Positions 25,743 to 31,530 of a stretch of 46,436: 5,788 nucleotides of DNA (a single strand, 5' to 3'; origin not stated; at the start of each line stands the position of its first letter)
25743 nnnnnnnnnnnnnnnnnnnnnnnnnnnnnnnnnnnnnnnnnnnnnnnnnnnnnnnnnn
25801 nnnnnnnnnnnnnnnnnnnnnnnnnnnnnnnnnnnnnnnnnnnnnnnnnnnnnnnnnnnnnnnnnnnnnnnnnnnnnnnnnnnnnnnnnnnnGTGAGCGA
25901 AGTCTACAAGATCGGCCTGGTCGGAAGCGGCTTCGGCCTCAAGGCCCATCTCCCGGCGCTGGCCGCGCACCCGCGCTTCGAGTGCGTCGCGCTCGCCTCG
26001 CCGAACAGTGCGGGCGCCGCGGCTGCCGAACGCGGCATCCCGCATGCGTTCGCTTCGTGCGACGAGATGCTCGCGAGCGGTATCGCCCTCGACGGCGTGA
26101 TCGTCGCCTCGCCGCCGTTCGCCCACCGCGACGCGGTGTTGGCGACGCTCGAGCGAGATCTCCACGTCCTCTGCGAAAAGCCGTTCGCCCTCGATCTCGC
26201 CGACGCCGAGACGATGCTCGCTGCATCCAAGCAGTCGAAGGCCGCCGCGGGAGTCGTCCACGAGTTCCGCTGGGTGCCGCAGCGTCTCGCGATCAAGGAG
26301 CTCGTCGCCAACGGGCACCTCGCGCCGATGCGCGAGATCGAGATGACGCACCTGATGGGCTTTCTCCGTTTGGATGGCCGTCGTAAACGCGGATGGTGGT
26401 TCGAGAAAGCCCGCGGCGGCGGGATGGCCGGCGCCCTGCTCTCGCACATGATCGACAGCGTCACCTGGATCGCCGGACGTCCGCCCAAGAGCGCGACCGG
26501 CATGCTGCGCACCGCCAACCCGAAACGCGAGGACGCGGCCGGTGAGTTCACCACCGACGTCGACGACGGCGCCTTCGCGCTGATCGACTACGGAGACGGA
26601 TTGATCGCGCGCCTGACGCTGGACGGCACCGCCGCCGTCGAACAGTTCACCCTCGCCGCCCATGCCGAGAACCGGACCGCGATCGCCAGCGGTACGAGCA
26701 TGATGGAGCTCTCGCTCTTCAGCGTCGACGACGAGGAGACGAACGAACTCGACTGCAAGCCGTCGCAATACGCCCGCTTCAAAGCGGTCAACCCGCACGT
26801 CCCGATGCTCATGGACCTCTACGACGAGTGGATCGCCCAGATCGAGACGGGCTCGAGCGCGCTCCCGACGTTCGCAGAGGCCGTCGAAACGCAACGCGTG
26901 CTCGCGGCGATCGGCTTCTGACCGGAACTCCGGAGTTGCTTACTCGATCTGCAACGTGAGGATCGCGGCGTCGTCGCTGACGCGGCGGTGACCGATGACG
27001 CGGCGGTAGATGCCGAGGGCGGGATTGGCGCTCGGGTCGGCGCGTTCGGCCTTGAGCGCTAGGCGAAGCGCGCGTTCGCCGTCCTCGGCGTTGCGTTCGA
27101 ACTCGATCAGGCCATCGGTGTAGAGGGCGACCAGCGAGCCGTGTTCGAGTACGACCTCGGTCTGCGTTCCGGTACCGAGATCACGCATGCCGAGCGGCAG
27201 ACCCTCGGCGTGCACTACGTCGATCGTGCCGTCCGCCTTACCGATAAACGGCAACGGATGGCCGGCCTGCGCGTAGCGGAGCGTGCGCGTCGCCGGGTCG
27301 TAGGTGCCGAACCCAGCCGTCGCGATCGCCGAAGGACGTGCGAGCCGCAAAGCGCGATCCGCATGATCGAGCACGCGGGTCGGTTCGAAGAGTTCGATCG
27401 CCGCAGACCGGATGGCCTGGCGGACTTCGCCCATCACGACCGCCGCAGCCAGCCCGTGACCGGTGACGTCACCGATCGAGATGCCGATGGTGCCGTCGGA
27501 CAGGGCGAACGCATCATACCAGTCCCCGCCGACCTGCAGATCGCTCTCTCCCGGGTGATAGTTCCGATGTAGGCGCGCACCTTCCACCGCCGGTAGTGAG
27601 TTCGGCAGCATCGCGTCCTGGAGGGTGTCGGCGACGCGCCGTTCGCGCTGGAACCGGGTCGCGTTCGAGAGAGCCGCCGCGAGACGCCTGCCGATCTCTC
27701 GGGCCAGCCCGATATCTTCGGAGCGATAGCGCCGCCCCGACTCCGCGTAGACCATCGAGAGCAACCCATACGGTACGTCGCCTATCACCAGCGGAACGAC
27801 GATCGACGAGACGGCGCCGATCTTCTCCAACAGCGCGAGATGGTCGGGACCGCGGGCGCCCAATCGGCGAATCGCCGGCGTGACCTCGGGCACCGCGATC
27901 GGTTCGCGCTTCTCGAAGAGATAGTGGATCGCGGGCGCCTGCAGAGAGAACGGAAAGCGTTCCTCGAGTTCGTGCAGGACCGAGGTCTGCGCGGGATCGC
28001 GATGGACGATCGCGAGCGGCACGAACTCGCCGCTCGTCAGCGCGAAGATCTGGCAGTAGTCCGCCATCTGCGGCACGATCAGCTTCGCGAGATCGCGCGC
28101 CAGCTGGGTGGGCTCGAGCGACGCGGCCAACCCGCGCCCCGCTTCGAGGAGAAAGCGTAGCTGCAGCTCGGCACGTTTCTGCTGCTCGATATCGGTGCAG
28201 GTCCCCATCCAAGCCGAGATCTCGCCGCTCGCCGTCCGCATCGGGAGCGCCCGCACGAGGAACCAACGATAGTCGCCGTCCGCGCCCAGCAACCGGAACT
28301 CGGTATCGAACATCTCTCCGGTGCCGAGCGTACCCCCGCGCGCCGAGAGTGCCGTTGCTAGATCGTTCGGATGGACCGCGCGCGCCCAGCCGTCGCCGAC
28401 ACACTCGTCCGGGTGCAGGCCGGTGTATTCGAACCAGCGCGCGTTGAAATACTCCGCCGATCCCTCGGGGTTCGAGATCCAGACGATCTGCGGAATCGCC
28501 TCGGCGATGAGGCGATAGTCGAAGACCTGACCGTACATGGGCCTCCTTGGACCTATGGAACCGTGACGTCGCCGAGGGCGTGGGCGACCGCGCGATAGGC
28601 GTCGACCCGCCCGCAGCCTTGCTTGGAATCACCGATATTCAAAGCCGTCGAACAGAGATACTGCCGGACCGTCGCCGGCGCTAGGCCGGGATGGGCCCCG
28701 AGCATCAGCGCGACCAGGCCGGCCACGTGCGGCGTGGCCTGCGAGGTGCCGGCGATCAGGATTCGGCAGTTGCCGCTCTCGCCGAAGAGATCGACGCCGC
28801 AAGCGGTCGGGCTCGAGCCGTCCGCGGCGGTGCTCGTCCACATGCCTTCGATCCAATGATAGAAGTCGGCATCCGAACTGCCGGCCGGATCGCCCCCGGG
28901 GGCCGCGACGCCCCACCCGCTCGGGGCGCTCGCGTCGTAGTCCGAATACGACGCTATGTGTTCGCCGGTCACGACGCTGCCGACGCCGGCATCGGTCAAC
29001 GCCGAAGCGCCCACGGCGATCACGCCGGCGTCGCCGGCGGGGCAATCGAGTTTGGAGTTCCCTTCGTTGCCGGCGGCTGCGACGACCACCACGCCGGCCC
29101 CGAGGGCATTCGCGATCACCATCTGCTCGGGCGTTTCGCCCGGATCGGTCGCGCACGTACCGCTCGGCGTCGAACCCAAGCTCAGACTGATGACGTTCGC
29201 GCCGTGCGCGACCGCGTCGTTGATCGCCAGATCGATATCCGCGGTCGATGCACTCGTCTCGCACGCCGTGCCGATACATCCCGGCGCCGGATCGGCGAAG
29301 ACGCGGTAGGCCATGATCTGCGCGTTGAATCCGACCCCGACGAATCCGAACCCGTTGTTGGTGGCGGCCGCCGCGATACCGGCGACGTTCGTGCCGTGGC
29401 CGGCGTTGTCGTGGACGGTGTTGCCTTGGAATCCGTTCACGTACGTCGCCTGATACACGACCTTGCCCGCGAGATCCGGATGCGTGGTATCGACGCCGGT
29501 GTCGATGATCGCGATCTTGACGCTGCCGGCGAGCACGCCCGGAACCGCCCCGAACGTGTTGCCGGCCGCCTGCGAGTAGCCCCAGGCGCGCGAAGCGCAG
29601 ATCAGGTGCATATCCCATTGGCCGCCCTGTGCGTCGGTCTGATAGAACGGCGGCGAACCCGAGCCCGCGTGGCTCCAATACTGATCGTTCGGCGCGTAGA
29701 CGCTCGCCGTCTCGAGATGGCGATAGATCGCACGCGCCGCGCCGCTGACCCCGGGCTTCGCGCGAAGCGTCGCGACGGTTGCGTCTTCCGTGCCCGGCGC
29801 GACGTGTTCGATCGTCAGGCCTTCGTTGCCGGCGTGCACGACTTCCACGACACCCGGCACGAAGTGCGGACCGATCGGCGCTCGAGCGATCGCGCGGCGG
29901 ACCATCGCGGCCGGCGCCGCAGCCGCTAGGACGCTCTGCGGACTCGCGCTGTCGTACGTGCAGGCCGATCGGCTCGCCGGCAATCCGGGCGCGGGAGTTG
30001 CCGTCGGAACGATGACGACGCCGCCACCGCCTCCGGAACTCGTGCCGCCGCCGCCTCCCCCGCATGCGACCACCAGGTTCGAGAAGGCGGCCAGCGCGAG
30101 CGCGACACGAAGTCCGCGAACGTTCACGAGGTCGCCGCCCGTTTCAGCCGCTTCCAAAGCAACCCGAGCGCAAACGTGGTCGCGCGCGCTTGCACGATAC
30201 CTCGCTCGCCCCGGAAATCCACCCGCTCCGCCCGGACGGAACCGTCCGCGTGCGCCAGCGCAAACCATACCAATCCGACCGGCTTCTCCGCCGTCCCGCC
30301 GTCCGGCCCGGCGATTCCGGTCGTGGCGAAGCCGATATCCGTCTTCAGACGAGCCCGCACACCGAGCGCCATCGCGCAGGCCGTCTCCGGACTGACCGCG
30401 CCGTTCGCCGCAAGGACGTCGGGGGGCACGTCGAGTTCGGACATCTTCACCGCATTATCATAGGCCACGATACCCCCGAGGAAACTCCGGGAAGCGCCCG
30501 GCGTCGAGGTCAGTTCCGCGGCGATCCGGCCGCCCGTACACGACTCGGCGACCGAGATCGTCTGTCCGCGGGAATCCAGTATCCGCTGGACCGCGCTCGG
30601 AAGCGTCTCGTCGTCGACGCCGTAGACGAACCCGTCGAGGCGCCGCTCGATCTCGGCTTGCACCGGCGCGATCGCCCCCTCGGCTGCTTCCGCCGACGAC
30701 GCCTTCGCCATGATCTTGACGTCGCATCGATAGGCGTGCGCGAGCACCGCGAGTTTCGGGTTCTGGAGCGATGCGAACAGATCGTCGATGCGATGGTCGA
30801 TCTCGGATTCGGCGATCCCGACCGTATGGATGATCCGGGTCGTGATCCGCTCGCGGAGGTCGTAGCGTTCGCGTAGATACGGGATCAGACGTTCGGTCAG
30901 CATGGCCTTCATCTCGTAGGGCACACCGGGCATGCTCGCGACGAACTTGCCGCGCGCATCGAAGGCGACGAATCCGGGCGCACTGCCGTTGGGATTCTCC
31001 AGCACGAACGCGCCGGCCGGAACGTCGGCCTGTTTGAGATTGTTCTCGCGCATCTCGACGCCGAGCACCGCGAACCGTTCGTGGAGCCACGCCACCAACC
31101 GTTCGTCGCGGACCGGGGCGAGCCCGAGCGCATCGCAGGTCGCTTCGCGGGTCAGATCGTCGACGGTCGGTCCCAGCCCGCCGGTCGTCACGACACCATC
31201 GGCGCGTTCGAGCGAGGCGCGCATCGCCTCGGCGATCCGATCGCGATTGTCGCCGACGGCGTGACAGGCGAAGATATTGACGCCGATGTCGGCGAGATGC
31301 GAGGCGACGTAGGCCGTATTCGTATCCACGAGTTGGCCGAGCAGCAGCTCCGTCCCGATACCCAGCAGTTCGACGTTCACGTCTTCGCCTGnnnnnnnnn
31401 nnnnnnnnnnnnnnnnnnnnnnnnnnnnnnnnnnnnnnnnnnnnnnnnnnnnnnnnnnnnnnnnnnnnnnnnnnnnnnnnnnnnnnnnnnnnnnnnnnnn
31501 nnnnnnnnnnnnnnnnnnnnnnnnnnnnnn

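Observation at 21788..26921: Five-gene translationally coupled LuxE/LuxC-type operon without luciferase: candidate carboxylate to aldehyde to amine module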

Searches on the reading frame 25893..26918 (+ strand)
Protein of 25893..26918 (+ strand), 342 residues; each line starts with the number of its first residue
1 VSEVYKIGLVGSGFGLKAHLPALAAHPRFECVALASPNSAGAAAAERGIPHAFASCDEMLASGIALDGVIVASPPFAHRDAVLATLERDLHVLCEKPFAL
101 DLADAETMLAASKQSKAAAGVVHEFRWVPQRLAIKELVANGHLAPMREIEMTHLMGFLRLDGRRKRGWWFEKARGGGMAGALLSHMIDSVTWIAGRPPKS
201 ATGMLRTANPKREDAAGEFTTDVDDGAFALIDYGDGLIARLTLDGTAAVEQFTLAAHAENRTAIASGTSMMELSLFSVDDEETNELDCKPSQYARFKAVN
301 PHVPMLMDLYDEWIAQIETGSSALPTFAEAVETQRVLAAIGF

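Call 3: search_protein_families(library=pfam, proteins=[window:25893-26918:+], max_evalue=0.01)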
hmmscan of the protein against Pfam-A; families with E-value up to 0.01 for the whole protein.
window:25893-26918:+ (342 aa): 4 families
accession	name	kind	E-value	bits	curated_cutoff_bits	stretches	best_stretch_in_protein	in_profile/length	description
PF01408.29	GFO_IDH_MocA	-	9.8e-23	81.6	24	1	6-121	2-118/120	Oxidoreductase family, NAD-binding Rossmann fold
PF22725.1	GFO_IDH_MocA_C3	-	7.3e-17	62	27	1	133-254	3-114/124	GFO/IDH/MocA C-terminal domain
PF02894.22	GFO_IDH_MocA_C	-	6e-11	43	22.9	1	135-340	1-206/218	Oxidoreductase family, C-terminal alpha/beta domain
PF22685.1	Gal80p_C-like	-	0.0026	18.4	29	1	129-213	1-86/152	Gal80p, C-terminal domain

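Call 4: search_protein_families(library=ncbifam, proteins=[window:25893-26918:+], max_evalue=0.01)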
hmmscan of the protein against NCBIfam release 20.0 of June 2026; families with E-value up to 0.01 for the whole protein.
window:25893-26918:+ (342 aa): 8 families
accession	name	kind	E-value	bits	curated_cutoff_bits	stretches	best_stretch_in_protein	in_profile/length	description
NF052479.1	LevoglcsnDh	equivalog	3.4e-17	62.2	650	1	5-213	4-220/386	levoglucosan dehydrogenase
TIGR04380.1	myo_inos_iolG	equivalog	6.8e-17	61.3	355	1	5-209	2-200/330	inositol 2-dehydrogenase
NF008607.0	PRK11579.1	subfamily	1.9e-16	60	330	1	1-199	1-194/346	oxidoreductase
NF040723.1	UDP-GlcNAcDh_Arch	equivalog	8.2e-12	45.3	450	1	6-146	2-141/302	UDP-N-acetylglucosamine 3-dehydrogenase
NF041392.1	XylDh_Gfo6_Halo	equivalog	6e-07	28.6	350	1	7-144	19-161/350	D-xylose 1-dehydrogenase Gfo6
NF052679.1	InsChiInosDhIolG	equivalog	5.8e-06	25.6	540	1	6-139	4-141/343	bifunctional inositol 2-dehydrogenase/D-chiro-inositol 1-dehydrogenase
NF007574.0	PRK10206.1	equivalog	2.7e-05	23.4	352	1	56-214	57-207/345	oxidoreductase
NF058561.1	BT_2158_fam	equivalog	0.0073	14.9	750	1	63-150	94-181/487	glycoside 3-dehydrogenase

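Call 24: search_solved_structures(query=window:25893-26918:+, max_evalue=0.00001)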
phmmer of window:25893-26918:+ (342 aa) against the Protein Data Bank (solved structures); distinct sequences matched with E-value up to 0.00001: 59.
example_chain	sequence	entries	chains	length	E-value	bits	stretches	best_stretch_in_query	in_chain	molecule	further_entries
3moi_A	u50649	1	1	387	1.1e-16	64.4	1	6-233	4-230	Probable dehydrogenase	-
4h3v_A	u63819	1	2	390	1.9e-16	63.6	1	7-219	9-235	Oxidoreductase domain protein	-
2glx_A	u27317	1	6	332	6e-16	62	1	30-242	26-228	1,5-anhydro-D-fructose reductase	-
7wzd_A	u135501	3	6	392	7.9e-16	61.6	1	6-234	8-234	4,5-dihydroxyphthalate dehydrogenase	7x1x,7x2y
3e82_A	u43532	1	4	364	2.8e-14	56.5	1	5-208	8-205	Putative oxidoreductase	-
6a3f_A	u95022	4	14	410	5.4e-14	55.6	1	6-260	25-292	Putative dehydrogenase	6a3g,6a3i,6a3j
3v5n_A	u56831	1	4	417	1.1e-13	54.5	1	6-195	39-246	Oxidoreductase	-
3kux_A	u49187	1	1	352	1.6e-13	54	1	2-208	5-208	Putative oxidoreductase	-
4koa_A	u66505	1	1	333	8.4e-13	51.6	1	31-242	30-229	1,5-anhydro-D-fructose reductase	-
3e18_A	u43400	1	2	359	8.9e-13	51.6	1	7-244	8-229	oxidoreductase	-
4fb5_A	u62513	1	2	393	1.4e-12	50.9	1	7-244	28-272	Probable oxidoreductase protein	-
9m3d_B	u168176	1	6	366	1.5e-12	50.8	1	6-236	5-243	DgpA1 from W974-1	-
1zh8_A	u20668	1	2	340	1.8e-12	50.5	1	6-144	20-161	oxidoreductase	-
3euw_A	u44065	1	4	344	2e-12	50.4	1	2-148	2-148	Myo-inositol dehydrogenase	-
3gdo_A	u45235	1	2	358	2.7e-12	50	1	4-238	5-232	Uncharacterized oxidoreductase yvaA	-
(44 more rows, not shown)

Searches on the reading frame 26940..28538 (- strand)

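Call 7: search_protein_families(library=pfam, proteins=[window:26940-28538:-], max_evalue=0.001)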
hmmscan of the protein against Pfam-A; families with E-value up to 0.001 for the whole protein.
window:26940-28538:- (532 aa): 8 families
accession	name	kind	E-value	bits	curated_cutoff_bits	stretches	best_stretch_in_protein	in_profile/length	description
PF07228.17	SpoIIE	-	1.8e-41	142.7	25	1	347-531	1-191/192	Stage II sporulation protein E (SpoIIE)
PF08447.18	PAS_3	-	1.6e-16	60.8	25.6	1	30-113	3-88/89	PAS fold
PF00989.32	PAS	-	3.5e-12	46.8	22.6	1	7-117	2-113/113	PAS fold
PF08448.16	PAS_4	-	2.3e-10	41.1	23.1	1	13-122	2-110/110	PAS fold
PF01590.32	GAF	-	7.1e-08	33.5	22.4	1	150-290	9-133/133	GAF domain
PF13426.13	PAS_9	-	3.1e-06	27.8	27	1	17-118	2-102/103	PAS domain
PF13185.12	GAF_2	-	9.8e-06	26.3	28.6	1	145-290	6-135/136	GAF domain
PF13492.12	GAF_3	-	0.00013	22.8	27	1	190-292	48-129/129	GAF domain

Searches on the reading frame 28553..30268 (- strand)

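Call 7: search_protein_families(library=pfam, proteins=[window:28553-30268:-], max_evalue=0.001)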
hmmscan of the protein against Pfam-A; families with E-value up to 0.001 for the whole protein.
window:28553-30268:- (571 aa): 1 family
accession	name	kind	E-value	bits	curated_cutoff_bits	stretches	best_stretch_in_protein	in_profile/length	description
PF00082.27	Peptidase_S8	-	4.6e-46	157.9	21.8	1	250-551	4-286/288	Subtilase family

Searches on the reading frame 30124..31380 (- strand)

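Call 8: search_protein_families(library=pfam, proteins=[window:30124-31380:-], max_evalue=0.001)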
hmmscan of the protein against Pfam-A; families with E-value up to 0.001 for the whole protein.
window:30124-31380:- (418 aa): 3 families
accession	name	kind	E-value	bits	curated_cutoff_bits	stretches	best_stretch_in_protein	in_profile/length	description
PF02464.23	CinA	-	1.7e-51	174.3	23.5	1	258-410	2-153/155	Competence-damaged protein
PF00994.29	MoCF_biosynth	-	1.1e-29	103.5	26.6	1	6-170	3-143/144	Probable molybdopterin binding domain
PF18146.6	CinA_KH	-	1.2e-20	73.8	27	1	181-254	1-73/73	Damage-inducible protein CinA KH domain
